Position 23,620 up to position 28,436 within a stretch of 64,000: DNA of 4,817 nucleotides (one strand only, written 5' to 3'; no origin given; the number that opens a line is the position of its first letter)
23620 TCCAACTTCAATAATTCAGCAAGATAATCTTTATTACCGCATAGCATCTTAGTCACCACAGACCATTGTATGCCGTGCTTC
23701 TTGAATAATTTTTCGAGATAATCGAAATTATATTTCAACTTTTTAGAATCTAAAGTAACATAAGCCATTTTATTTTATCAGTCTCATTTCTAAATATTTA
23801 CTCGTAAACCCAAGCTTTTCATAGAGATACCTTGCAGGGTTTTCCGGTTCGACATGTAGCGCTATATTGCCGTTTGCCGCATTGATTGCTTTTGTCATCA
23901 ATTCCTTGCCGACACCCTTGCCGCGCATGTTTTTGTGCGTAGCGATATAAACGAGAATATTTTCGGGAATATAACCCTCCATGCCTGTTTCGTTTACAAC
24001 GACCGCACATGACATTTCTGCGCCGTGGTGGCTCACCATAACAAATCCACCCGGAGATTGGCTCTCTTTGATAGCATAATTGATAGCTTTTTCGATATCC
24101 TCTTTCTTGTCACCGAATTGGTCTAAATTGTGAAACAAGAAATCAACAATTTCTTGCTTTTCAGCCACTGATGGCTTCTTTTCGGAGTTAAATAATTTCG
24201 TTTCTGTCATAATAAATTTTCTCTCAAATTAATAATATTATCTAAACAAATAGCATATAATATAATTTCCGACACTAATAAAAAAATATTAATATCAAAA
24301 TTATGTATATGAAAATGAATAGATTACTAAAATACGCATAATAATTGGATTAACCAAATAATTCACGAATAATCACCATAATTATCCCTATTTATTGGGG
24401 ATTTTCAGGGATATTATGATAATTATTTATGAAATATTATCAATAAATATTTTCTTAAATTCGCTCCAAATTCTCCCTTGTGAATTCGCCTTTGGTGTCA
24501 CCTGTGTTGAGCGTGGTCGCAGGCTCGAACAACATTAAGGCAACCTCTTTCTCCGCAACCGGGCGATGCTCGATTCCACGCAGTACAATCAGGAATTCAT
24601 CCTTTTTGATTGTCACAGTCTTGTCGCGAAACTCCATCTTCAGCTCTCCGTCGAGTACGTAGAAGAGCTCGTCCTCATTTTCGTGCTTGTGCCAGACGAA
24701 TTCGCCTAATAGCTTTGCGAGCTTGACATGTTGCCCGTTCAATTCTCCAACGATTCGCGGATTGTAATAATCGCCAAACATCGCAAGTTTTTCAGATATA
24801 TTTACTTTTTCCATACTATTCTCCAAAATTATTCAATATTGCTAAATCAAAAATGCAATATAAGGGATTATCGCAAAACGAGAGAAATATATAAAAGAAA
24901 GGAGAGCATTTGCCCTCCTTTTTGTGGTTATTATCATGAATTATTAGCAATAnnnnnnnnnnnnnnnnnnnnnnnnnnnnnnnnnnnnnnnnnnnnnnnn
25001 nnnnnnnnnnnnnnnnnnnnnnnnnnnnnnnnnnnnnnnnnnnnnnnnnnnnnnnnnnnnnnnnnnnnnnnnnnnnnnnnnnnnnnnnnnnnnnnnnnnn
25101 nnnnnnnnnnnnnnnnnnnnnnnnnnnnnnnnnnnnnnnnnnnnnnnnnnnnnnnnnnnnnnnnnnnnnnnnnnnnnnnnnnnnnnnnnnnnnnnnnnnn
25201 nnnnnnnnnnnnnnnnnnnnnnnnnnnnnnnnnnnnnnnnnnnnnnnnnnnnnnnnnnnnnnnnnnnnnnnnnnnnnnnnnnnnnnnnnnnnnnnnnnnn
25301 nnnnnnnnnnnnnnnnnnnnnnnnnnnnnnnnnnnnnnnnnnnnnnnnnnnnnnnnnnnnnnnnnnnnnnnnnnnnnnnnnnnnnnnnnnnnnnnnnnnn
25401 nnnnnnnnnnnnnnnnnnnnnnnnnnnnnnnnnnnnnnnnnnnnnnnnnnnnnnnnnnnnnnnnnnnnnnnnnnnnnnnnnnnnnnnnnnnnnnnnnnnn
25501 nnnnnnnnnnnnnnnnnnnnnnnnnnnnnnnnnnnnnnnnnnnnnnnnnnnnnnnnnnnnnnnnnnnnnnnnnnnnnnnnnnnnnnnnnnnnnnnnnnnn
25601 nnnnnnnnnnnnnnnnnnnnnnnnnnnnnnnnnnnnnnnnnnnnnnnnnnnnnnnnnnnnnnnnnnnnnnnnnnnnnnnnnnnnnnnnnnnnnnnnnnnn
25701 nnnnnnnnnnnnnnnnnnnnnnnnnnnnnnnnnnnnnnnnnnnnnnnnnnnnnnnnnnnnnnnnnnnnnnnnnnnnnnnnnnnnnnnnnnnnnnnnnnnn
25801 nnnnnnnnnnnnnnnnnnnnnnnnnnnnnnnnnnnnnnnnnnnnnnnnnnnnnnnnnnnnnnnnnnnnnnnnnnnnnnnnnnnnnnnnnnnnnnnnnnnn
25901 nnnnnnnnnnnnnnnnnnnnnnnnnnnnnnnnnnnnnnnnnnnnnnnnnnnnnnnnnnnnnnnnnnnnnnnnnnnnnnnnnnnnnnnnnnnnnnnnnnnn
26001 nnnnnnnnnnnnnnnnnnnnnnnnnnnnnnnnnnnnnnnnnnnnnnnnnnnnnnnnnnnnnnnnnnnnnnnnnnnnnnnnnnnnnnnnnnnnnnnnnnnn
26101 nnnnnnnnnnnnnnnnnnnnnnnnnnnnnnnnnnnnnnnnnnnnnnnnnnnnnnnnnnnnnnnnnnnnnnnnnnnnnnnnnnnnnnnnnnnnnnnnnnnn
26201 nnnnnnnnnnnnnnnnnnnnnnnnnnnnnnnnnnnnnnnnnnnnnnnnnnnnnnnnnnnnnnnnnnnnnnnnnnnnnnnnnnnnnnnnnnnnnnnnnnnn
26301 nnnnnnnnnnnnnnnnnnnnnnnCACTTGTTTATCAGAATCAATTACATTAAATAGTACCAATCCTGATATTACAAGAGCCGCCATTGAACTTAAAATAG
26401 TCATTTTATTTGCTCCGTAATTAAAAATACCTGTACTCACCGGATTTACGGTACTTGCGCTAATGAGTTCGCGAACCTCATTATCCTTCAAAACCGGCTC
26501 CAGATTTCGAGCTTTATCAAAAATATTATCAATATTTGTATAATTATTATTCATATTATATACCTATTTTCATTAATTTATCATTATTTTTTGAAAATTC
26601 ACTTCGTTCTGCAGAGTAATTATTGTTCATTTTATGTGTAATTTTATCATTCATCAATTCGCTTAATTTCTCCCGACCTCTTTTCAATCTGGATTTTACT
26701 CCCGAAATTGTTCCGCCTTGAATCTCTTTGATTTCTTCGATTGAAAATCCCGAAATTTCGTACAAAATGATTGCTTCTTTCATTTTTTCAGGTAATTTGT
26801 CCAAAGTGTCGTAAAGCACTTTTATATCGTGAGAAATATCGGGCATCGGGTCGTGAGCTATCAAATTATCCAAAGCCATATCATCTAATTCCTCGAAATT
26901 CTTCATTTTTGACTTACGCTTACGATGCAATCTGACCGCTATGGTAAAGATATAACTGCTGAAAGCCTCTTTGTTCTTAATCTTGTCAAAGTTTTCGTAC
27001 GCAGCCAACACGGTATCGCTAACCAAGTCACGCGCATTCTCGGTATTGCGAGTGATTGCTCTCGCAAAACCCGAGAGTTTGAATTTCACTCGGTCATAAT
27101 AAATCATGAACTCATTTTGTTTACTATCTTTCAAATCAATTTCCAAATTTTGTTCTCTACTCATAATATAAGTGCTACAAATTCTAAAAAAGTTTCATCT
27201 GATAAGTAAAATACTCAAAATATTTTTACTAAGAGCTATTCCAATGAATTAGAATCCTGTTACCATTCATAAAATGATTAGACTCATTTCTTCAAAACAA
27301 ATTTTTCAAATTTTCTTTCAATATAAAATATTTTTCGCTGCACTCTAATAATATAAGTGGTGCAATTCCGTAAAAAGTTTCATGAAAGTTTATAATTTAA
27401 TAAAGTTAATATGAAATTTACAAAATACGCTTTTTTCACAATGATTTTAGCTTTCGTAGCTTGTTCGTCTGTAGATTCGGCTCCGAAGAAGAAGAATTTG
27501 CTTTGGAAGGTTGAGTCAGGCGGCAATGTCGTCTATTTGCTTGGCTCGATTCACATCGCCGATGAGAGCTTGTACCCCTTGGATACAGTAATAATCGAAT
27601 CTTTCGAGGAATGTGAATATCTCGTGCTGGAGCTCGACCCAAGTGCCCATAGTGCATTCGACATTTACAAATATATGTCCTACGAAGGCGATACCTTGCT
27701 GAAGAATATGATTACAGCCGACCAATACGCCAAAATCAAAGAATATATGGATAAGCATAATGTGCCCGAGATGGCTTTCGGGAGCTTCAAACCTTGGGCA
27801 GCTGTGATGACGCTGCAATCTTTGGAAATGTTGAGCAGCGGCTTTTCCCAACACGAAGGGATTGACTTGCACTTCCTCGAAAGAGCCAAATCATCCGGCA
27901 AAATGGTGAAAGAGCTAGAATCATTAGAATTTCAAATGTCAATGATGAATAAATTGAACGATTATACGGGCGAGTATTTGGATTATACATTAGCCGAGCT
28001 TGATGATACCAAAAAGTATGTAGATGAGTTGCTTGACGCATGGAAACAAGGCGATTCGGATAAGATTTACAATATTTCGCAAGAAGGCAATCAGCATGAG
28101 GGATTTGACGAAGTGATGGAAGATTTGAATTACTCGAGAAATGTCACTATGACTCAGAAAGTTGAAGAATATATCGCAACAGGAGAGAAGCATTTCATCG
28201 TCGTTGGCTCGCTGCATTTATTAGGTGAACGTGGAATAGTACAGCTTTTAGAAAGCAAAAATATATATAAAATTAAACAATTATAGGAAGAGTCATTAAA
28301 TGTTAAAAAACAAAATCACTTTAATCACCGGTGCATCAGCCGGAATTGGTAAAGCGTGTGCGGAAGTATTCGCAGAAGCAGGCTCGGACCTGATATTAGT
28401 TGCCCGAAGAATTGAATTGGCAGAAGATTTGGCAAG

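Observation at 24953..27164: Two paralogous ECF-sigma / anti-sigma-like pairs in which the membrane partner ends in a T9SS sorting domain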

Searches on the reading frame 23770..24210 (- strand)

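Call 24: search_protein_families(library=pfam, proteins=[window:23770-24210:-], max_evalue=0.001)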
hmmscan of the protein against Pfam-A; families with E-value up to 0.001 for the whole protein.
window:23770-24210:- (146 aa): 4 families
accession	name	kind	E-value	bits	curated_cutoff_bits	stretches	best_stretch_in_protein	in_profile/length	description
PF13508.13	Acetyltransf_7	-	2.9e-11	44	27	1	72-136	21-83/84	Acetyltransferase (GNAT) domain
PF00583.31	Acetyltransf_1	-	2.5e-10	41.1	20.7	1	55-135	34-116/116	Acetyltransferase (GNAT) family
PF13673.13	Acetyltransf_10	-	1.9e-07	31.5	23.6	1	74-137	39-109/128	Acetyltransferase (GNAT) domain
PF08445.16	FR47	-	3.5e-06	27.4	22.1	1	85-138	23-80/86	FR47-like protein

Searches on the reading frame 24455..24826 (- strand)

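Call 24: search_protein_families(library=pfam, proteins=[window:24455-24826:-], max_evalue=0.001)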
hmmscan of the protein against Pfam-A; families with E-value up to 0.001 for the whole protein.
window:24455-24826:- (123 aa): 1 family
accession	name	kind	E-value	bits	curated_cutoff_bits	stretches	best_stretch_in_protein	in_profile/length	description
PF07883.17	Cupin_2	-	1.6e-12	47.4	27.2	1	42-99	10-66/70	Cupin domain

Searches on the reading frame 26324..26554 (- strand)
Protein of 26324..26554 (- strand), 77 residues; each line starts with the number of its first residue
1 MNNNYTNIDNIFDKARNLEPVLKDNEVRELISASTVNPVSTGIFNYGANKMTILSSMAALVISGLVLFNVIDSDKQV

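Call 42: find_homologous_proteins(query=A3, max_evalue=10)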
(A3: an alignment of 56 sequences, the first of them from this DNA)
Query A3 (56 sequences) (77 aa, profile of the alignment): 2 proteins with E <= 10 among 484 candidates.
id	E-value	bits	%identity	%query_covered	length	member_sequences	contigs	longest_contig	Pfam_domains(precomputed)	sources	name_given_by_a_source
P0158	7.6e-20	89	33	52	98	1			-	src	-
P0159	2.5e-8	52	35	34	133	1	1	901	-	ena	-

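Call 43: search_solved_structures(query=A3, max_evalue=10, show_alignments=2)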
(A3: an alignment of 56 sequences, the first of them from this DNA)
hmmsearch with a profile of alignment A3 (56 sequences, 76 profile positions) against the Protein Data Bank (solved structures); distinct sequences matched with E-value up to 10: 9.
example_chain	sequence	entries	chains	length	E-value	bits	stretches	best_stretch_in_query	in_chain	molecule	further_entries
5cml_A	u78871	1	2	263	0.2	15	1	11-37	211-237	OsmC family protein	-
6vmt_A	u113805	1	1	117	0.36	14.2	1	17-42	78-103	Programmed Cell Death Protein 5 Homolog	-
9wo1_A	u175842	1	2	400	0.52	13.7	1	9-39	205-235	Osmotically inducible protein C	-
7clv_A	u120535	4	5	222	0.65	13.3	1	43-68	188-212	TIM23 isoform 1 | Mitochondrial import inner membrane translocase subunit TIM23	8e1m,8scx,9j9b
2cyb_A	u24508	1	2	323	0.77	13.1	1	16-39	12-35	Tyrosyl-tRNA synthetase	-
7tec_A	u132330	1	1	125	0.85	13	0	16-37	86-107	HTH-type transcriptional regulator GlnR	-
7ymi_B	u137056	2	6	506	2.3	11.6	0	43-67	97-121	Photosystem II CP47 reaction center protein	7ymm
7bz2_R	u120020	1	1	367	7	10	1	12-73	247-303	Beta2 adrenergic receptor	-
7dhi_R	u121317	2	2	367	7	10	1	12-73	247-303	Beta-2 adrenergic receptor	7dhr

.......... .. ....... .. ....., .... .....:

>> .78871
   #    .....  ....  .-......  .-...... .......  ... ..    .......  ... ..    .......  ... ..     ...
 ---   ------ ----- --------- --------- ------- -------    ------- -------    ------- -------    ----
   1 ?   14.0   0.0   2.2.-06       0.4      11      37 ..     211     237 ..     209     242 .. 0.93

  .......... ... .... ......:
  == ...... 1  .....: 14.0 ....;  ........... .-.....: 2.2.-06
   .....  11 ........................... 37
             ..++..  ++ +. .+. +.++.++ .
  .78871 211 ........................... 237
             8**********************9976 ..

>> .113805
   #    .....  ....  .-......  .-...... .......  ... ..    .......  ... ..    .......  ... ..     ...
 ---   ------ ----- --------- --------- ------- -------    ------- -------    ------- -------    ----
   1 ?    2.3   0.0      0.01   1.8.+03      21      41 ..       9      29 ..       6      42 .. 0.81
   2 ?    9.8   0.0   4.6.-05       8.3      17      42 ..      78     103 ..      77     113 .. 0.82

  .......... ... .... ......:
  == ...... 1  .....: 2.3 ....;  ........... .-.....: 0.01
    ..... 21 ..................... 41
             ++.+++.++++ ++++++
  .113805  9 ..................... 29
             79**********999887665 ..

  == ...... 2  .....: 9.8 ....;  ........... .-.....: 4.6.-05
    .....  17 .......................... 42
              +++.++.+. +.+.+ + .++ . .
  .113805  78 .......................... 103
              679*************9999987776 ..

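Call 85: search_protein_families(library=pfam, alignment_id=A3, max_evalue=10)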
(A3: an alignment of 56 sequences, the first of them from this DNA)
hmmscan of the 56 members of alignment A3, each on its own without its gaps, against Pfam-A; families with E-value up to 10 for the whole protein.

A. member 1, seq(77 aa): 1 family
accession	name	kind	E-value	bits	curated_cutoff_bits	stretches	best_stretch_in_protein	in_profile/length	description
PF14358.11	DUF4405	-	0.14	13.1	26.7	1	52-70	5-23/66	Domain of unknown function (DUF4405)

B. families by the number of members that match (of 56 scanned): 26 families (the first 25 are shown)
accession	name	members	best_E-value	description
PF00284.25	Cytochrom_B559a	3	0.075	Lumenal portion of Cytochrome b559, alpha (gene psbE) subunit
PF25356.1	PH_trem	1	0.011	Trematode PH-like domain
PF02579.22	Nitro_FeMo-Co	1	0.03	Dinitrogenase iron-molybdenum cofactor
PF22392.1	Cmr7b-like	1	0.042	Cmr7b-like, BtrG-like domain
PF24941.1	DUF7757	1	0.043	Domain of unknown function (DUF7757)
PF15145.11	DUF4577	1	0.045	Domain of unknown function (DUF4577)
PF25100.1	DUF7809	1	0.048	Domain of unknown function (DUF7809)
PF14163.11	SieB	1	0.057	Super-infection exclusion protein B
PF06852.18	DUF1248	1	0.066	Protein of unknown function (DUF1248)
PF24598.1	DOP1_C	1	0.067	DOP1 C-terminal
PF25051.1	WHD_MCM8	1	0.079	MCM8 winged helix domain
PF12476.13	DUF3696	1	0.085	Protein of unknown function (DUF3696)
PF16494.10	Na_Ca_ex_C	1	0.1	C-terminal extension of sodium/calcium exchanger domain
PF00004.35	AAA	1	0.13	ATPase family associated with various cellular activities (AAA)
PF07390.16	P30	1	0.13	Mycoplasma P30 protein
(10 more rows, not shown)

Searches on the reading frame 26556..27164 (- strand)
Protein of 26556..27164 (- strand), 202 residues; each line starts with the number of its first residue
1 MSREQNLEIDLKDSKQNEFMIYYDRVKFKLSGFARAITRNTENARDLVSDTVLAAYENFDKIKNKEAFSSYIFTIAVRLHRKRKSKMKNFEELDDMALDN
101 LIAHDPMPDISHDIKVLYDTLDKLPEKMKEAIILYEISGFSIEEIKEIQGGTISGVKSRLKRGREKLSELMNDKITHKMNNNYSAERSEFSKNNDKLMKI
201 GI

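Call 3: search_protein_families(library=pfam, proteins=[window:26556-27164:-], max_evalue=0.1)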
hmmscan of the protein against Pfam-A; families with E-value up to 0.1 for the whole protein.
window:26556-27164:- (202 aa): 5 families
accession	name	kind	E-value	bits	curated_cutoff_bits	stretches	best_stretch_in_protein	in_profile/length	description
PF08281.18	Sigma70_r4_2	-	4.4e-11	42.7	25.7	1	117-167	4-54/54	Sigma-70, region 4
PF04542.20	Sigma70_r2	-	9.6e-09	35.4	24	1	29-80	8-61/71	Sigma-70 region 2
PF04545.22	Sigma70_r4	-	1.8e-05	24.6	24.1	1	121-168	2-49/50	Sigma-70, region 4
PF07638.17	Sigma70_ECF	-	0.015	15.7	21.1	1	40-172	45-184/185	ECF sigma factor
PF22029.2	PhyR_sigma2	-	0.021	15.3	27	1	33-68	11-46/55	Sigma2 domain of PhyR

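Call 4: search_protein_families(library=ncbifam, proteins=[window:26556-27164:-], max_evalue=0.1)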
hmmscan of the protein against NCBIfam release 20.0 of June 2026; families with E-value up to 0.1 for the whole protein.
window:26556-27164:- (202 aa): 84 families (the best 25 are shown)
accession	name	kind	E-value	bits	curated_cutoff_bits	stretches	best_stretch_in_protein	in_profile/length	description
NF009198.0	PRK12546.1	equivalog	1.6e-24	86.6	270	1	30-183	20-173/188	RNA polymerase sigma factor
TIGR02983.1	SigE-fam_strep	subfamily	1.3e-21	77.2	141.55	1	14-172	3-159/162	SigE family RNA polymerase sigma factor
NF009199.0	PRK12547.1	subfamily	6.1e-21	74.7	219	1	29-172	18-161/184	RNA polymerase sigma factor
NF009192.0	PRK12540.1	equivalog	2e-20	73.2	307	1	29-172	17-160/182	RNA polymerase sigma factor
NF007215.0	PRK09637.1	equivalog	2.6e-20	73.2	212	1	24-180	8-163/181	RNA polymerase sigma factor SigZ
NF009169.0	PRK12516.1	equivalog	5.4e-20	71.6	321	1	29-172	22-165/188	RNA polymerase sigma factor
TIGR02959.1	SigZ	equivalog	1.3e-19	70.6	168.65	1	29-180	7-157/170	RNA polymerase sigma factor SigZ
NF007225.0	PRK09643.1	equivalog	3.7e-19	69.2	190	1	15-188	25-199/204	RNA polymerase sigma factor SigM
NF058625.1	sigma_PG0214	equivalog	6.9e-19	68.2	130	1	15-176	2-166/170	GFO_1088 family ECF-type sigma factor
TIGR02937.1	sigma70-ECF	superfamily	1e-17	64.3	42.9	1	32-170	16-164/165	sigma-70 family RNA polymerase sigma factor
TIGR02950.1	SigM_subfam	subfamily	1.7e-17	63.7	147.95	1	31-171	14-158/159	RNA polymerase sigma factor, SigM family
NF007216.0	PRK09638.1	equivalog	3.1e-17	62.9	194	1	12-173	13-176/180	RNA polymerase sigma factor SigY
NF009170.0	PRK12517.1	subfamily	8.1e-17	61.2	197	1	15-179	21-184/188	RNA polymerase sigma factor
TIGR02954.1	Sig70_famx3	hypoth_equivalog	1.2e-16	60.9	188.5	1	12-172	11-168/170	RNA polymerase sigma-70 factor, TIGR02954 family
TIGR02985.1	Sig70_bacteroi1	subfamily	2.1e-16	60.6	126.4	1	18-169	2-160/162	RNA polymerase sigma-70 factor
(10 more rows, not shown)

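Call 44: search_solved_structures(query=window:26556-27164:-, max_evalue=0.00001)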
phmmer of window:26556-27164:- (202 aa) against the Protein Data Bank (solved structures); distinct sequences matched with E-value up to 0.00001: 14.
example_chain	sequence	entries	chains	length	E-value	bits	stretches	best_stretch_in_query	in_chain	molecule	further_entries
5uxx_A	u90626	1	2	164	3.4e-13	53.3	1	29-172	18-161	RNA polymerase sigma factor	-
6jcy_F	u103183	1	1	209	4.2e-13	53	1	29-173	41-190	ECF RNA polymerase sigma factor SigH,ECF RNA polymerase sigma factor SigE,ECF RNA polymera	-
5zx2_F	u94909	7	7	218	3.9e-10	43.4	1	29-173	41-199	ECF RNA polymerase sigma factor SigH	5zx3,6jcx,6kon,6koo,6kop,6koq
5wuq_A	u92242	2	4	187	6.2e-10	42.7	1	11-173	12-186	ECF RNA polymerase sigma factor SigW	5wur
1or7_A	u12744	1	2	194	6.5e-09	39.4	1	16-169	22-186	RNA polymerase sigma-E factor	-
6jbq_F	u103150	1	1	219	9.9e-09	38.8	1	16-169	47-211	ECF RNA polymerase sigma-E factor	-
4cxf_A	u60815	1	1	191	8.8e-08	35.7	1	30-172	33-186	RNA POLYMERASE SIGMA FACTOR CNRH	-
9m9d_F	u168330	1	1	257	1e-07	35.5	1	34-170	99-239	ECF RNA polymerase sigma factor SigE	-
9m9e_F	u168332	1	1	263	1.1e-07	35.4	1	34-170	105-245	ECF RNA polymerase sigma factor SigE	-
9m98_F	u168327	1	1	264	1.1e-07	35.4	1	34-170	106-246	ECF RNA polymerase sigma factor SigE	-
8z6g_B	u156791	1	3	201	1.4e-07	35.1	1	17-172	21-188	RNA polymerase sigma factor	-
6in7_B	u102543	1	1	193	1.5e-07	35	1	17-171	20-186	RNA polymerase sigma-H factor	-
5fgm_A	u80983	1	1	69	1.8e-06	31.4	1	119-173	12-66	ECF RNA polymerase sigma factor SigR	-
2h27_A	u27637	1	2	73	6.4e-06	29.6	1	115-169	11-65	RNA polymerase Sigma E factor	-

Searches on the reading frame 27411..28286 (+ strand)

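Call 24: search_protein_families(library=pfam, proteins=[window:27411-28286:+], max_evalue=0.001)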
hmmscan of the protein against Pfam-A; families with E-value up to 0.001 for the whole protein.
window:27411-28286:+ (291 aa): 1 family
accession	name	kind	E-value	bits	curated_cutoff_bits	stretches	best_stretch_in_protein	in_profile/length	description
PF01963.22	TraB_PrgY_gumN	-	1.8e-62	212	26.8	1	30-285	1-259/263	TraB/PrgY/gumN family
